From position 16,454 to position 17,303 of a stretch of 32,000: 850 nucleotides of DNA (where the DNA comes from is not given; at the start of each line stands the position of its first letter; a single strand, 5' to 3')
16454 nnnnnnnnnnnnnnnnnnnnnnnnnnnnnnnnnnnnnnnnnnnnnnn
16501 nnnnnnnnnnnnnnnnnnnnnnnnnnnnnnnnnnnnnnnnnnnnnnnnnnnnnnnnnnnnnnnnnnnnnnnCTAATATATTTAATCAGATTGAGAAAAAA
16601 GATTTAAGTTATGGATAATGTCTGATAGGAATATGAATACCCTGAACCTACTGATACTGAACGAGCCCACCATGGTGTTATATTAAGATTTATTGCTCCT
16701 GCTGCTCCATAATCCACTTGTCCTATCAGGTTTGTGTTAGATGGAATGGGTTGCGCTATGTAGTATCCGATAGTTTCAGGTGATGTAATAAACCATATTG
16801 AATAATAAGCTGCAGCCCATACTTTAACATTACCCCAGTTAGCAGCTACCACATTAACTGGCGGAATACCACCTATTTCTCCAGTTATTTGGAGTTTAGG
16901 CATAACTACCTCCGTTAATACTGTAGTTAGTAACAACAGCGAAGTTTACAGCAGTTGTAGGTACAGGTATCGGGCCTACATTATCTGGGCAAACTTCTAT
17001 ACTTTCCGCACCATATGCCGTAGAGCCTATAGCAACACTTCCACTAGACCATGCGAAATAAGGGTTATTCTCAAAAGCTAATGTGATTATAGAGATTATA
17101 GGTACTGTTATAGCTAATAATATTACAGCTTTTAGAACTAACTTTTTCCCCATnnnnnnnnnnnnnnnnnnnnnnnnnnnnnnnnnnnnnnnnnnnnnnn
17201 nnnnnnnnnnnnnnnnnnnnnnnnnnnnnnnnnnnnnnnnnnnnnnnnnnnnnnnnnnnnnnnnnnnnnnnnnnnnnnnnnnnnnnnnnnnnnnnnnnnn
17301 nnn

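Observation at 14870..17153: Island cargo operon encoding two small beta-rich proteins and an FtsX/MacB-type ABC transporter: candidate novel secretion, surface-structure or toxin-export system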

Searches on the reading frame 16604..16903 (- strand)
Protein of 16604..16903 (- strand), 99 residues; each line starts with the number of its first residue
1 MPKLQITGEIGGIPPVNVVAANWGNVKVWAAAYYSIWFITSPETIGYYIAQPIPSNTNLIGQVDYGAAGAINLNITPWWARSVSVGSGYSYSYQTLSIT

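Call 6: search_protein_families(library=pfam, proteins=[window:16604-16903:-], max_evalue=1)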
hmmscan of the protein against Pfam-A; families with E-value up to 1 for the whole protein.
window:16604-16903:- (99 aa): 0 families

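Call 7: search_protein_families(library=ncbifam, proteins=[window:16604-16903:-], max_evalue=1)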
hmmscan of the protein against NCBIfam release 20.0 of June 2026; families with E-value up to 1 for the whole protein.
window:16604-16903:- (99 aa): 0 families

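Call 13: find_homologous_proteins(query=window:16604-16903:-, max_evalue=0.1)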
Query window:16604-16903:- (99 aa): 1 proteins with E <= 0.1 among 4 candidates.
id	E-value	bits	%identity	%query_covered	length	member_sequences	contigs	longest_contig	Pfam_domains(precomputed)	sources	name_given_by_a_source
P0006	1.5e-58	213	100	100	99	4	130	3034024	-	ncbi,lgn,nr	ncbi:hypothetical protein [Saccharolobus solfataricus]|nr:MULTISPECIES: hypothetical protein [Sulfol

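Call 74: list_cluster_members(proteins=[P0006, P0008, P0012, P0007, P0009, P0010, P0001])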
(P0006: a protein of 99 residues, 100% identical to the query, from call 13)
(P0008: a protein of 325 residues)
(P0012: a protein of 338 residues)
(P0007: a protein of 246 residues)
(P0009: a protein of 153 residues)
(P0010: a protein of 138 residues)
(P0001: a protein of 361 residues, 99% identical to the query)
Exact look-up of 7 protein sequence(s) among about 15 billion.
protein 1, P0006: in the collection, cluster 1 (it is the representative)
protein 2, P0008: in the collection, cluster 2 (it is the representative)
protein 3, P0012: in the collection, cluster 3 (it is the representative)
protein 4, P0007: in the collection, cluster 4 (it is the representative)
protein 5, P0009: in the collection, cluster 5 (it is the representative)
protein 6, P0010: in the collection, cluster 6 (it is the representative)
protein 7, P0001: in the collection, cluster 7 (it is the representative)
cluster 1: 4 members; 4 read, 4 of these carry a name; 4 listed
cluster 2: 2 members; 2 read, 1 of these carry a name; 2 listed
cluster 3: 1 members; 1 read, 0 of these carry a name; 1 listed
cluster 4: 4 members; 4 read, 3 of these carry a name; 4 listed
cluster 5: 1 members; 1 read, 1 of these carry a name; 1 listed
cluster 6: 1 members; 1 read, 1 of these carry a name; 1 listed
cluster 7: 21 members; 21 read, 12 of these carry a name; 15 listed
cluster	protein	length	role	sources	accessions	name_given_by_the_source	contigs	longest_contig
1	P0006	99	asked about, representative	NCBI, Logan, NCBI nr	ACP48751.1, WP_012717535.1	hypothetical protein [Saccharolobus solfataricus] | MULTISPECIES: hypothetical protein [Sulfolobaceae]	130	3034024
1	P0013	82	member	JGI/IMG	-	hypothetical protein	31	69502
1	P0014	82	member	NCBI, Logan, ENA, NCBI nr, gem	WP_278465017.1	hypothetical protein [Sulfolobus islandicus]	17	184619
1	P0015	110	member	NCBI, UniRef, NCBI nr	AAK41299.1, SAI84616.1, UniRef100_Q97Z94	Hypothetical protein SSO1036 [Saccharolobus solfataricus P2] | Uncharacterized protein n=2 Tax=Saccharolobus solfataricus TaxID=2287 RepID=Q97Z94_SACS2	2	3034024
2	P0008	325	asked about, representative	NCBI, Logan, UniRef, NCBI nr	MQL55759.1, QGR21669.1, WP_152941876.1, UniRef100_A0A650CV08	hypothetical protein [Acidianus ambivalens] | Uncharacterized protein n=1 Tax=Acidianus ambivalens TaxID=2283 RepID=A0A650CV08_ACIAM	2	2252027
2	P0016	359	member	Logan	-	-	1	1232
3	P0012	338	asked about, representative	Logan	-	-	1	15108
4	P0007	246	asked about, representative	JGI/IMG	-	hypothetical protein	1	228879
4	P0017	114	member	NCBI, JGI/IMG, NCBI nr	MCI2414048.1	MAG: hypothetical protein MPF33_02155 [Candidatus Aramenus sp.] | CHASE2 domain-containing sensor protein | hypothetical protein [Candidatus Aramenus sp.]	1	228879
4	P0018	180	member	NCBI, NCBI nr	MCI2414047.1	MAG: hypothetical protein MPF33_02150 [Candidatus Aramenus sp.] | hypothetical protein [Candidatus Aramenus sp.]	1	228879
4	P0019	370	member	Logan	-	-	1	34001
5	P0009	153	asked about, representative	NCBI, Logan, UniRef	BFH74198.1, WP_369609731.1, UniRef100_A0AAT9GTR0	hypothetical protein SJAV_21420 [Sulfurisphaera javensis] | Uncharacterized protein n=1 Tax=Sulfurisphaera javensis TaxID=2049879 ...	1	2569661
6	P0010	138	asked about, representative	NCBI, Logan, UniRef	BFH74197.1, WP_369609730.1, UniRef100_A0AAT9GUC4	hypothetical protein SJAV_21410 [Sulfurisphaera javensis] | Uncharacterized protein n=1 Tax=Sulfurisphaera javensis TaxID=2049879 ...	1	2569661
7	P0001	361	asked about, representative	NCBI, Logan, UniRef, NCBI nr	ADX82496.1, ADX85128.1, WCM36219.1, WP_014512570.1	hypothetical protein [Saccharolobus islandicus] | MacB-like periplasmic core domain-containing protein n=2 Tax=Saccharolobus islandicus ... | hypothetical protein [Sulfolobus islandicus]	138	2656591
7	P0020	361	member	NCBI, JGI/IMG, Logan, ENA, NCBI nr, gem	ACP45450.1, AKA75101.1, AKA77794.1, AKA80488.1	conserved hypothetical protein [Sulfolobus islandicus Y.G.57.14] | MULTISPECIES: hypothetical protein [Sulfolobaceae]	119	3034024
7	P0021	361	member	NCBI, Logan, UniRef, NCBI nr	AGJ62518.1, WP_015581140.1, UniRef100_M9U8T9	hypothetical protein [Saccharolobus islandicus] | MacB-like periplasmic core domain-containing protein n=1 Tax=Saccharolobus islandicus ... | hypothetical protein [Sulfolobus islandicus]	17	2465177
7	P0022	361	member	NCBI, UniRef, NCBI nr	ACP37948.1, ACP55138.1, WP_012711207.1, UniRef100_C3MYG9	hypothetical protein [Saccharolobus islandicus] | MacB-like periplasmic core domain-containing protein n=2 Tax=Saccharolobus islandicus ... | hypothetical protein [Sulfolobus islandicus]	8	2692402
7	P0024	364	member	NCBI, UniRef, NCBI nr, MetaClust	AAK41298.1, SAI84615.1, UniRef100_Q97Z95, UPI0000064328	Hypothetical protein SSO1035 [Saccharolobus solfataricus P2] | MacB-like periplasmic core domain-containing protein n=5 Tax=Saccharolobus TaxID=2100760 ... | status=active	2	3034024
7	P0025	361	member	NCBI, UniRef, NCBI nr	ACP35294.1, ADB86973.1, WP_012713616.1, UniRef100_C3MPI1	conserved hypothetical protein [Sulfolobus islandicus L.S.2.15] | MacB-like periplasmic core domain-containing protein n=2 Tax=Saccharolobus islandicus ... | hypothetical protein [Sulfolobus islandicus]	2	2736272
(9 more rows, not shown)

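Call 82: find_encoding_contigs(protein=P0019, flank=6000, max_places=2)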
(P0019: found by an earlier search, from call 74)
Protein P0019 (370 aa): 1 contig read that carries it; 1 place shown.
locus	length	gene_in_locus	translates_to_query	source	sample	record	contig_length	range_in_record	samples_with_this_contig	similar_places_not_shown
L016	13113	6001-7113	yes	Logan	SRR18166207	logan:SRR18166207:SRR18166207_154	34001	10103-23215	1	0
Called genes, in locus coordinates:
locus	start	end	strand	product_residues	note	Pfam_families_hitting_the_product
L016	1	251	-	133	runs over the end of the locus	-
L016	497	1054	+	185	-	PF00484:Pro_CA (faint)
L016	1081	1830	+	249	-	PF00571:CBS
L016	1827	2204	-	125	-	PF06339:Ectoine_synth (weak), PF01050:MannoseP_isomer, PF00190:Cupin_1 (weak), PF05899:Cupin_3 (faint), PF07883:Cupin_2, PF02311:AraC_binding (weak)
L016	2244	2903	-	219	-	-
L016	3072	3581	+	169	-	PF01467:CTP_transf_like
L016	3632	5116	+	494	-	PF13520:AA_permease_2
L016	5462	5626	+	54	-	-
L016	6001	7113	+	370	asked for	-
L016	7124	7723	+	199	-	PF02463:SMC_N (faint), PF13476:AAA_23 (weak), PF00005:ABC_tran, PF13304:AAA_21 (weak)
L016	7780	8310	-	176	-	PF04199:Cyclase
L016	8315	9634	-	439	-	PF09455:Csx1_HEPN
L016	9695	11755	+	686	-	PF01315:Ald_Xan_dh_C, PF02738:MoCoBD_1, PF20256:MoCoBD_2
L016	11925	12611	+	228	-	PF11485:STK_08120-like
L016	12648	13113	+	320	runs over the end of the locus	-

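Call 111: find_encoding_contigs(protein=P0022, flank=1500, max_places=4)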
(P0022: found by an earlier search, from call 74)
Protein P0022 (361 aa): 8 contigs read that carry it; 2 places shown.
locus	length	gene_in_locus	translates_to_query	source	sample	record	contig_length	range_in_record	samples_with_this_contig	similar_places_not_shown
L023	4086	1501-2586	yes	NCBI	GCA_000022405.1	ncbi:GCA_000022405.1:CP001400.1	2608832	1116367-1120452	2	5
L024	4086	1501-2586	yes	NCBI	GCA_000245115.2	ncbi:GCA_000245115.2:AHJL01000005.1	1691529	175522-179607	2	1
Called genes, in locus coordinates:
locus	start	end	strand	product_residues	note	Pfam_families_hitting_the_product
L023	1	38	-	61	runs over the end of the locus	-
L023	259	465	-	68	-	PF07935:SSV1_ORF_D-335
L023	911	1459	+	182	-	-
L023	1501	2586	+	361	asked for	-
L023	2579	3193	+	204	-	PF02463:SMC_N, PF13175:AAA_15 (weak), PF00005:ABC_tran, PF13304:AAA_21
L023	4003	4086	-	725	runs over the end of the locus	PF24681:Kelch_KLHDC2_KLHL20_DRC7, PF24981:Beta-prop_ATRN-LZTR1 (weak), PF25210:Kelch_FKB95 (weak), PF13964:Beta-prop_Calicin, PF13415:Beta-prop_FBX42, PF24681:Kelch_KLHDC2_KLHL20_DRC7, PF00041:fn3, PF00041:fn3, +6 more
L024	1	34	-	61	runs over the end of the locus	-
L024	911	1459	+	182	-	-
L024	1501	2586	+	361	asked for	-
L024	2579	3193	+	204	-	PF02463:SMC_N, PF13175:AAA_15 (weak), PF00005:ABC_tran, PF13304:AAA_21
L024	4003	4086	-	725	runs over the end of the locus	PF24681:Kelch_KLHDC2_KLHL20_DRC7, PF24981:Beta-prop_ATRN-LZTR1 (weak), PF25210:Kelch_FKB95 (weak), PF13964:Beta-prop_Calicin, PF13415:Beta-prop_FBX42, PF24681:Kelch_KLHDC2_KLHL20_DRC7, PF00041:fn3, PF00041:fn3, +6 more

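Call 112: find_encoding_contigs(protein=P0025, flank=1500, max_places=4)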
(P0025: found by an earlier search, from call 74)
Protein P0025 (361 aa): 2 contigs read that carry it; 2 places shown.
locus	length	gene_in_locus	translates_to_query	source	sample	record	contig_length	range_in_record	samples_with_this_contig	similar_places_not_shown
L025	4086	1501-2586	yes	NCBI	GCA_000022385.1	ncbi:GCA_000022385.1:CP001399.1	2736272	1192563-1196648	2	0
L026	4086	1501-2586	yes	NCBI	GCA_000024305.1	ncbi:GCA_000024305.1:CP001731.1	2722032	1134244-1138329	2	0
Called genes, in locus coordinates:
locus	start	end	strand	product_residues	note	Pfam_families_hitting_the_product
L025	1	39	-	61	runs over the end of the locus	-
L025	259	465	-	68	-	PF07935:SSV1_ORF_D-335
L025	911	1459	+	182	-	-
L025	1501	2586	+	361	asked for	-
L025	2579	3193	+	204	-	PF13175:AAA_15 (faint), PF00005:ABC_tran, PF02463:SMC_N (weak), PF13304:AAA_21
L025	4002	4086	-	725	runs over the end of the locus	PF24681:Kelch_KLHDC2_KLHL20_DRC7, PF24981:Beta-prop_ATRN-LZTR1 (weak), PF25210:Kelch_FKB95 (weak), PF13964:Beta-prop_Calicin, PF13415:Beta-prop_FBX42, PF24681:Kelch_KLHDC2_KLHL20_DRC7, PF00041:fn3, PF00041:fn3, +6 more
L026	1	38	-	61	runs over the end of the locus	-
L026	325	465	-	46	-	PF07935:SSV1_ORF_D-335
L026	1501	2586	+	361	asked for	-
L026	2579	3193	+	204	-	PF13175:AAA_15 (faint), PF00005:ABC_tran, PF02463:SMC_N (weak), PF13304:AAA_21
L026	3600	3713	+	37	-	-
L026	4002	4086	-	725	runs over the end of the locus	PF24681:Kelch_KLHDC2_KLHL20_DRC7, PF24981:Beta-prop_ATRN-LZTR1 (weak), PF25210:Kelch_FKB95 (weak), PF13964:Beta-prop_Calicin, PF13415:Beta-prop_FBX42, PF24681:Kelch_KLHDC2_KLHL20_DRC7, PF00041:fn3, PF00041:fn3, +6 more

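Call 113: find_encoding_contigs(protein=P0021, flank=1500, max_places=4)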
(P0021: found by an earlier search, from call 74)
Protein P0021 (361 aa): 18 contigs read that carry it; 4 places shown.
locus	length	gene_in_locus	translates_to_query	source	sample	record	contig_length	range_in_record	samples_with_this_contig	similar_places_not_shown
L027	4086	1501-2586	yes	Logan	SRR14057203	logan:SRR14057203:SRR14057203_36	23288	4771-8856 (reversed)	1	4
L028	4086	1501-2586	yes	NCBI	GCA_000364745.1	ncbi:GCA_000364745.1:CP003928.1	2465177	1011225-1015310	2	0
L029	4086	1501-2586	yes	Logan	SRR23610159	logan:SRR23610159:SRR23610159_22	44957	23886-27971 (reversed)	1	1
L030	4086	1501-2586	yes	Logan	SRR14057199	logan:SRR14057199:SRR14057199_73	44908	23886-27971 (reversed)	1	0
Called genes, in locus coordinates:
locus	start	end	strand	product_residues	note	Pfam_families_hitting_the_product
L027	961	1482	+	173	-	-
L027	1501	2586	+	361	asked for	-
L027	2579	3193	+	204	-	PF13175:AAA_15 (weak), PF00005:ABC_tran, PF02463:SMC_N (weak), PF13304:AAA_21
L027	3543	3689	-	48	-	-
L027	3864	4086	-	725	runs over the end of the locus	PF24681:Kelch_KLHDC2_KLHL20_DRC7, PF24981:Beta-prop_ATRN-LZTR1 (weak), PF25210:Kelch_FKB95, PF13964:Beta-prop_Calicin, PF13415:Beta-prop_FBX42, PF24681:Kelch_KLHDC2_KLHL20_DRC7, PF00041:fn3, PF00041:fn3, +6 more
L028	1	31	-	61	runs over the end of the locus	-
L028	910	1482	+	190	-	-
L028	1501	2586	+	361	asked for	-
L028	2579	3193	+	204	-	PF13175:AAA_15 (weak), PF00005:ABC_tran, PF02463:SMC_N (weak), PF13304:AAA_21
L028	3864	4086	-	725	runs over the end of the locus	PF24681:Kelch_KLHDC2_KLHL20_DRC7, PF24981:Beta-prop_ATRN-LZTR1 (weak), PF25210:Kelch_FKB95, PF13964:Beta-prop_Calicin, PF13415:Beta-prop_FBX42, PF24681:Kelch_KLHDC2_KLHL20_DRC7, PF00041:fn3, PF00041:fn3, +6 more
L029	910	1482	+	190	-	-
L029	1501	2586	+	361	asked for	-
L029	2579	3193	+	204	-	PF13175:AAA_15 (weak), PF00005:ABC_tran, PF02463:SMC_N (weak), PF13304:AAA_21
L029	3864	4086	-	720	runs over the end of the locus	PF25210:Kelch_FKB95, PF24681:Kelch_KLHDC2_KLHL20_DRC7, PF13964:Beta-prop_Calicin, PF13415:Beta-prop_FBX42, PF24981:Beta-prop_ATRN-LZTR1 (weak), PF24681:Kelch_KLHDC2_KLHL20_DRC7, PF00041:fn3, PF00041:fn3, +5 more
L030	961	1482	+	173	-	-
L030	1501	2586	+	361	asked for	-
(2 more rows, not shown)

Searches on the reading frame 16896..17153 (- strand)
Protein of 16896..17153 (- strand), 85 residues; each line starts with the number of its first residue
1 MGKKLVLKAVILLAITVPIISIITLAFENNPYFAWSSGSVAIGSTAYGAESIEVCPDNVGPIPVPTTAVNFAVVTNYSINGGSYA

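Call 6: search_protein_families(library=pfam, proteins=[window:16896-17153:-], max_evalue=1)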
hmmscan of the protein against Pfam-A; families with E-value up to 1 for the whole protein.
window:16896-17153:- (85 aa): 1 family
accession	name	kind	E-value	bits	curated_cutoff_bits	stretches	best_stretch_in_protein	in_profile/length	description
PF19885.4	DUF6358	-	0.1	13.3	28.4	1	1-42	1-40/61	Family of unknown function (DUF6358)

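Call 7: search_protein_families(library=ncbifam, proteins=[window:16896-17153:-], max_evalue=1)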
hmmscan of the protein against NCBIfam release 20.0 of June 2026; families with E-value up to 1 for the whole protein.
window:16896-17153:- (85 aa): 0 families

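Call 14: find_homologous_proteins(query=window:16896-17153:-, max_evalue=0.1)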
Query window:16896-17153:-: 3 candidates shared short words with the query, none scored E <= 0.1.
